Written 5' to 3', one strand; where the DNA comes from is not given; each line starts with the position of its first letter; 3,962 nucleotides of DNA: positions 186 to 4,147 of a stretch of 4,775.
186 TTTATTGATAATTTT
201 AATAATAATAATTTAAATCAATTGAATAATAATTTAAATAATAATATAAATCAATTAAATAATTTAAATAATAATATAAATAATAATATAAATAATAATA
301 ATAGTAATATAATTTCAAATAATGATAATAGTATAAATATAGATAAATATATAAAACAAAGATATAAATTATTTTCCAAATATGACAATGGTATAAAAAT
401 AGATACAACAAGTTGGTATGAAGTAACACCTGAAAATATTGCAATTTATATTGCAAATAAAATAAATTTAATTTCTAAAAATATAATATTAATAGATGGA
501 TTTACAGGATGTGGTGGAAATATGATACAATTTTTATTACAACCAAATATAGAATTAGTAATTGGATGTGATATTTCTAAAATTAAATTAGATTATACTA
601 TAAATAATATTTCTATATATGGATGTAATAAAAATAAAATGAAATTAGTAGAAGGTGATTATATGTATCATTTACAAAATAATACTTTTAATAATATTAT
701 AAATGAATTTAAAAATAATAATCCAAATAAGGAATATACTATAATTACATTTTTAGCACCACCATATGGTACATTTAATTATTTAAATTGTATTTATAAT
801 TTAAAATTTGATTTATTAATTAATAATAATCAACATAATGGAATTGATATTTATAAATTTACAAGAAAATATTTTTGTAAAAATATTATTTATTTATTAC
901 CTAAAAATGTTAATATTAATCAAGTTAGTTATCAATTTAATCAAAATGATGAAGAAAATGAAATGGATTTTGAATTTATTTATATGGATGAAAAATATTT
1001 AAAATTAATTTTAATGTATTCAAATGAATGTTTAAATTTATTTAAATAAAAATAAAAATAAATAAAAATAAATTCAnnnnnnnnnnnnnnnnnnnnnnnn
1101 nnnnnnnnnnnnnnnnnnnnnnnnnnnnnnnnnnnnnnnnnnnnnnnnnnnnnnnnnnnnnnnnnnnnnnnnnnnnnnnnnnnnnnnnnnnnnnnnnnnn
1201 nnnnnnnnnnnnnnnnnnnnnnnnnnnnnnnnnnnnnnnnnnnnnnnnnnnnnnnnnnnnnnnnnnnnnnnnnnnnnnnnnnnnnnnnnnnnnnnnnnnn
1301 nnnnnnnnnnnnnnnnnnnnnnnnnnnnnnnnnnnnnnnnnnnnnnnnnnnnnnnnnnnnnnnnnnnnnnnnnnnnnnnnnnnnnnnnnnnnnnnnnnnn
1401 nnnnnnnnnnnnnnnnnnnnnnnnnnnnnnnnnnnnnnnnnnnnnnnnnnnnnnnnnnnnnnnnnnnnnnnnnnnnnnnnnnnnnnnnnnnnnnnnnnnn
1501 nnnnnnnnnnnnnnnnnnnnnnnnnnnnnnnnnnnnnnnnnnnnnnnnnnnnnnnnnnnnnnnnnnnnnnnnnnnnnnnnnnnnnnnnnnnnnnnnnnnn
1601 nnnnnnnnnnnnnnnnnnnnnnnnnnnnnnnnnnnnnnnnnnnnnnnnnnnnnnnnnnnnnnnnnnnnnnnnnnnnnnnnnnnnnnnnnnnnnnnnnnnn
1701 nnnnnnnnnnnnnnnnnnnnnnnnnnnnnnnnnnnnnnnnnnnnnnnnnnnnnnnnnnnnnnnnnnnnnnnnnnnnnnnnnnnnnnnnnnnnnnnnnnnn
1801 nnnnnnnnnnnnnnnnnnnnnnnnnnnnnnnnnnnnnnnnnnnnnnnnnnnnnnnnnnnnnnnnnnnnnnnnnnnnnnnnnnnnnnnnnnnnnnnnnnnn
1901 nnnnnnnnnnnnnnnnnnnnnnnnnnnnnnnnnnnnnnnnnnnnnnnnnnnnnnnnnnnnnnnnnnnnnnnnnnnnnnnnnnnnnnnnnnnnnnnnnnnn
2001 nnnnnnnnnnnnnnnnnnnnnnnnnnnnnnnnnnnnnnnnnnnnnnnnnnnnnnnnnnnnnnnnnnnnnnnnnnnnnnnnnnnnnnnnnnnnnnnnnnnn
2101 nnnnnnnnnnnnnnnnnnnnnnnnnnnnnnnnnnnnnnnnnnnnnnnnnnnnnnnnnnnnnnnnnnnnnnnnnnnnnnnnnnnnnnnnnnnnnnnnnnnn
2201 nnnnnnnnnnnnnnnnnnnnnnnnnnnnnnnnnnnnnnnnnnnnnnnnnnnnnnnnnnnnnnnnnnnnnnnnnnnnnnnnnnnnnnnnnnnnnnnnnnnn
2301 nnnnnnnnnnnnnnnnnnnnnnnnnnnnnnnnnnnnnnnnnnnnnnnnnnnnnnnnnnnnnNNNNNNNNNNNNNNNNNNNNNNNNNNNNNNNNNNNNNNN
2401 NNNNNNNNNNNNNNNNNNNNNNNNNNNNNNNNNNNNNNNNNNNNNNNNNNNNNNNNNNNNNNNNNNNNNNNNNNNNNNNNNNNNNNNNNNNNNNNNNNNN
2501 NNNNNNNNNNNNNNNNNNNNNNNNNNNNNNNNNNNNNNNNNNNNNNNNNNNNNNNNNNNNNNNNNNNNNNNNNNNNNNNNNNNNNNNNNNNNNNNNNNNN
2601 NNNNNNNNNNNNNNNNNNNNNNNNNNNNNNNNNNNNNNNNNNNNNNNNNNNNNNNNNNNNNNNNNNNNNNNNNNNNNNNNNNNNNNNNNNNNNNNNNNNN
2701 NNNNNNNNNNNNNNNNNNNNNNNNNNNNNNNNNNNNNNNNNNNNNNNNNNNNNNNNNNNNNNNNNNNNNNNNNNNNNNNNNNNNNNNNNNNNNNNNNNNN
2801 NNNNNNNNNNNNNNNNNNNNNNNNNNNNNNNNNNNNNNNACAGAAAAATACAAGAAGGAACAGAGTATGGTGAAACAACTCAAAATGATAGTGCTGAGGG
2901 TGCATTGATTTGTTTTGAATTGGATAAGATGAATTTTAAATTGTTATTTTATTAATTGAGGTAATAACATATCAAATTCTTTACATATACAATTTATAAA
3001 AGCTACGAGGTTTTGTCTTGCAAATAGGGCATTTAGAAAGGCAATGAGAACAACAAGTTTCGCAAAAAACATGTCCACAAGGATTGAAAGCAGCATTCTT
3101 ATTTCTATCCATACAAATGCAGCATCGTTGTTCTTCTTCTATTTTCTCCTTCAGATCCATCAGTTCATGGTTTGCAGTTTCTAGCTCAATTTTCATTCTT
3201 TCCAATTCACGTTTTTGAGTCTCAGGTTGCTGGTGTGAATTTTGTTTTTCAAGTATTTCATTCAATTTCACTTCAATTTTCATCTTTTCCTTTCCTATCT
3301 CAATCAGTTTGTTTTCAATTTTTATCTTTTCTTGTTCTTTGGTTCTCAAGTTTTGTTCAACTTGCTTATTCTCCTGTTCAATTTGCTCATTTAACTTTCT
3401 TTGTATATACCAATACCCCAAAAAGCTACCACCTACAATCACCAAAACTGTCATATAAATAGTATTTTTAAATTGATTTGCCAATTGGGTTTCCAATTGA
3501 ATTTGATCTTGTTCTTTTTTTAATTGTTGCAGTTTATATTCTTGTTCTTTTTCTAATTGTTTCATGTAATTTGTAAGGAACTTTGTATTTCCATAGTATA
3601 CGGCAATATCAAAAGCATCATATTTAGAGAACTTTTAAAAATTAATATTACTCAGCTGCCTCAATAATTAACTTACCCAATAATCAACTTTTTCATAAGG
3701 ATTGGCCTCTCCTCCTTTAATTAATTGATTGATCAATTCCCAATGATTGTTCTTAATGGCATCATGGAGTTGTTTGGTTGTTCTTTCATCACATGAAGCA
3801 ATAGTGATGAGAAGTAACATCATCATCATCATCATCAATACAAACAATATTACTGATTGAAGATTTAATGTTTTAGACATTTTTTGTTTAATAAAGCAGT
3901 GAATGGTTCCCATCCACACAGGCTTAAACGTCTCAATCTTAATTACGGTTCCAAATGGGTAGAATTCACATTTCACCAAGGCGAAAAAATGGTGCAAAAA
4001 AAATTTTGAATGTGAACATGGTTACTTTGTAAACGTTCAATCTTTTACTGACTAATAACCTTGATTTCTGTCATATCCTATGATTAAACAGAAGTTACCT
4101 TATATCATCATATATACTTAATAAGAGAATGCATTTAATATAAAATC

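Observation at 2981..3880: Spliced membrane-anchored IAP-type RING E3 ligase (about 284 aa) assembled from two ORFs the track lists separately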

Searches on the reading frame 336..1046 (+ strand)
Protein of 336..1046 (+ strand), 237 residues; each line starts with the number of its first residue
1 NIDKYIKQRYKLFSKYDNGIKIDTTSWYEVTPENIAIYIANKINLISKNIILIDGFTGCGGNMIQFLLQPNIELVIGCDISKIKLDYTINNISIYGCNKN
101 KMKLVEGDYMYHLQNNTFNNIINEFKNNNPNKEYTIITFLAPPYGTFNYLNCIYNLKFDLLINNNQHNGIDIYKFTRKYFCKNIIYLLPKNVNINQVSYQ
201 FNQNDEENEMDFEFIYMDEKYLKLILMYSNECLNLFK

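Call 37: find_homologous_proteins(query=window:336-1046:+, max_evalue=0.001)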
Query seq(237 aa) (237 aa): 3 proteins with E <= 0.001 among 428 candidates.
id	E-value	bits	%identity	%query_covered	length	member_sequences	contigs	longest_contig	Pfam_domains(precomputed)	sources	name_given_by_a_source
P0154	8.6e-85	302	62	97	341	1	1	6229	PF09445.17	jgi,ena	-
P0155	8.0e-32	129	34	96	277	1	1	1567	PF13847.13,PF13649.13,PF01170.25,PF02475.24,PF09445.17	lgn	-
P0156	2.3e-27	114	36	82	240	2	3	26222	PF13847.13,PF13649.13,PF02475.24,PF09445.17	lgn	-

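Call 40: find_encoding_contigs(protein=P0154, flank=8000)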
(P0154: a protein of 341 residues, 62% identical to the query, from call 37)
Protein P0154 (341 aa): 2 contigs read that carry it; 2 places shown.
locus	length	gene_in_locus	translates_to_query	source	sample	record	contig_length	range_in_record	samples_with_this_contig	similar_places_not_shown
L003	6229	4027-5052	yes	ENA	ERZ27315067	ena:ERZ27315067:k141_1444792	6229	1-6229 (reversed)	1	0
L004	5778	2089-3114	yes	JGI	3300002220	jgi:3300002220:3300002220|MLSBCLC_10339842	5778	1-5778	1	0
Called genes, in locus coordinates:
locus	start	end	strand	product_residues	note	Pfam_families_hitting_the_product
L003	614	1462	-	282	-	-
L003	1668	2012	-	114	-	-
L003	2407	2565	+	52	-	-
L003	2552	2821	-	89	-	-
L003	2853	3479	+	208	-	PF00705:PCNA_N, PF02747:PCNA_C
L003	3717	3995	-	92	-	-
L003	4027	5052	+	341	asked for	PF09445:Methyltransf_15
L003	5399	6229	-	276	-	?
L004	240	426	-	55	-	-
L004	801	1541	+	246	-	PF00705:PCNA_N, PF02747:PCNA_C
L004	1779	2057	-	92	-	-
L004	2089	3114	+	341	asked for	PF09445:Methyltransf_15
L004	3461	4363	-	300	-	-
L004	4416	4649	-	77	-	-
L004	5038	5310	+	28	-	-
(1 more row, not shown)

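Call 53: list_cluster_members(proteins=[P0001, P0154, P0155, P0156])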
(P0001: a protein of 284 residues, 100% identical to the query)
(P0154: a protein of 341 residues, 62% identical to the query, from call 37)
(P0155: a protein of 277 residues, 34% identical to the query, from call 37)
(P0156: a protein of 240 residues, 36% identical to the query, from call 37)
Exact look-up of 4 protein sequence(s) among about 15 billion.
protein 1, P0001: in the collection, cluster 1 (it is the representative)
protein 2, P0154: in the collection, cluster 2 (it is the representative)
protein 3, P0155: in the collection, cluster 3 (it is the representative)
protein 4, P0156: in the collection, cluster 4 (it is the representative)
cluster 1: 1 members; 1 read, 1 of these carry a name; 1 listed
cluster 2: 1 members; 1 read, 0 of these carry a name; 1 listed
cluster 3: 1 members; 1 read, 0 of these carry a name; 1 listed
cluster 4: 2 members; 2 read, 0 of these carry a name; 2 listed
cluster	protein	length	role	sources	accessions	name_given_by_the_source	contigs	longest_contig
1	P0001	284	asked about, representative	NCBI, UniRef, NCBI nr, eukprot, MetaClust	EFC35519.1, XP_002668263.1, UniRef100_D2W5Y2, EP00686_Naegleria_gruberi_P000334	predicted protein [Naegleria gruberi] | Predicted protein n=1 Tax=Naegleria gruberi TaxID=5762 RepID=D2W5Y2_NAEGR | uncharacterized protein NAEGRDRAFT_76826 [Naegleria gruberi]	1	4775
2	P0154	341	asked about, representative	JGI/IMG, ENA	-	-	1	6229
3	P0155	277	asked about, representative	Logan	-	-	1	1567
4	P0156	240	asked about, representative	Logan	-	-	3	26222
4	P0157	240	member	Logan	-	-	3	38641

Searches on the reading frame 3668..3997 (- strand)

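Call 11: search_protein_families(library=pfam, proteins=[window:3668-3997:-], max_evalue=0.1)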
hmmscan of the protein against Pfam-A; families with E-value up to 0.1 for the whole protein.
window:3668-3997:- (109 aa): 1 family
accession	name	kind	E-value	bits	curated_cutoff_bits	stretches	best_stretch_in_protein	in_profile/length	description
PF00023.36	Ank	-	0.046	14.5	21.1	1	77-101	6-29/33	Ankyrin repeat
